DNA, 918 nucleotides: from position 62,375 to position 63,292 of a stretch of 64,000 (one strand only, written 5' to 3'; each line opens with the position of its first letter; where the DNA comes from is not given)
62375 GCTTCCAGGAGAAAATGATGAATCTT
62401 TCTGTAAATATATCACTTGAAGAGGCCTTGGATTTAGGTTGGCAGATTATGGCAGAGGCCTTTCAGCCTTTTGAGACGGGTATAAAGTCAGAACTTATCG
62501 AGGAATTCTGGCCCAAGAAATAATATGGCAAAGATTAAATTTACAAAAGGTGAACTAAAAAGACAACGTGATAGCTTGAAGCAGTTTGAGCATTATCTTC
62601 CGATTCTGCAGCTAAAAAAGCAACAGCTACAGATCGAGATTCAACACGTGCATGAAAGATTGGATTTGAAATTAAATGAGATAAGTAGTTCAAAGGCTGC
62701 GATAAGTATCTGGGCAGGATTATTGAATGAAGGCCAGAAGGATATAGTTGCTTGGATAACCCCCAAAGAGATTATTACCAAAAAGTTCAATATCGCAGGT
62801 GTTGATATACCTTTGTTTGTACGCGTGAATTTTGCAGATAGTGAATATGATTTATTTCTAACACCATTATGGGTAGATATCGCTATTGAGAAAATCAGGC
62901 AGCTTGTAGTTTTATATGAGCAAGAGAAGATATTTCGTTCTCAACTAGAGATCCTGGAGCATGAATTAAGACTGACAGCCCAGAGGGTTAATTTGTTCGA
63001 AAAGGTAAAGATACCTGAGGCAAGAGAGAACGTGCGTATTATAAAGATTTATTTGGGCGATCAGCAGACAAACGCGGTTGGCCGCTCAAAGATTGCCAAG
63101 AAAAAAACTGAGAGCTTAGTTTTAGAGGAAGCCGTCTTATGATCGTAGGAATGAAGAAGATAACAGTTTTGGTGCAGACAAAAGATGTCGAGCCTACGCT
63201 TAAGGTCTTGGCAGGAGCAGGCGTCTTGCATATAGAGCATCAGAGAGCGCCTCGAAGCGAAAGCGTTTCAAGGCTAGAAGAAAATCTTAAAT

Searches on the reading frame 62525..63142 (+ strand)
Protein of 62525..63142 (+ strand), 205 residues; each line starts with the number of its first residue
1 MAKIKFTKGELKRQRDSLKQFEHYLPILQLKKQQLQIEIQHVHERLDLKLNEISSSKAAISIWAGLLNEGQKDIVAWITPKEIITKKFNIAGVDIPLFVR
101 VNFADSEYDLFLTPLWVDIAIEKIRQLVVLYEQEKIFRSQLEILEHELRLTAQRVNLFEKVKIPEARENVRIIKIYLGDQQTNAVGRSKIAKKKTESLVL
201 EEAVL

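Call 70: find_encoding_contigs(protein=window:62525-63142:+, flank=10000, max_places=2)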
Protein window:62525-63142:+ (205 aa): 3 contigs read that carry it; 2 places shown.
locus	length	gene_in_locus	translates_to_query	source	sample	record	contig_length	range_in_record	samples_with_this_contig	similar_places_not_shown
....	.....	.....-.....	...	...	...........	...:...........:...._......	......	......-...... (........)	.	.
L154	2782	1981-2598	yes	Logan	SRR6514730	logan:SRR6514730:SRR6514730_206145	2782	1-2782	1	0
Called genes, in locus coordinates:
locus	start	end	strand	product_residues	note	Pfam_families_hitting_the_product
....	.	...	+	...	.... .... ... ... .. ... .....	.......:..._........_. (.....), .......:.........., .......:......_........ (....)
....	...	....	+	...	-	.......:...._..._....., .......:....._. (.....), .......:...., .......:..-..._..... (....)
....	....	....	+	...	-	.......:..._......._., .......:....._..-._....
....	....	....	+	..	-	-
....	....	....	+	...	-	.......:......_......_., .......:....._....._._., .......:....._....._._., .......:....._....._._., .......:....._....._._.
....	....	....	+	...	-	-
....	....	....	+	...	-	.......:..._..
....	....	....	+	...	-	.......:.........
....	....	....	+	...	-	-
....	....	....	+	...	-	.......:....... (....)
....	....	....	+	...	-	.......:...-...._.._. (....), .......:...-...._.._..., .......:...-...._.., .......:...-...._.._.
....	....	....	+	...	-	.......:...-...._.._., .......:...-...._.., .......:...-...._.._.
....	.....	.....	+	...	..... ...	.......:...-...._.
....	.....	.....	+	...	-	-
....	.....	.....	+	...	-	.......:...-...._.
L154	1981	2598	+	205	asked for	PF01813:ATP-synt_D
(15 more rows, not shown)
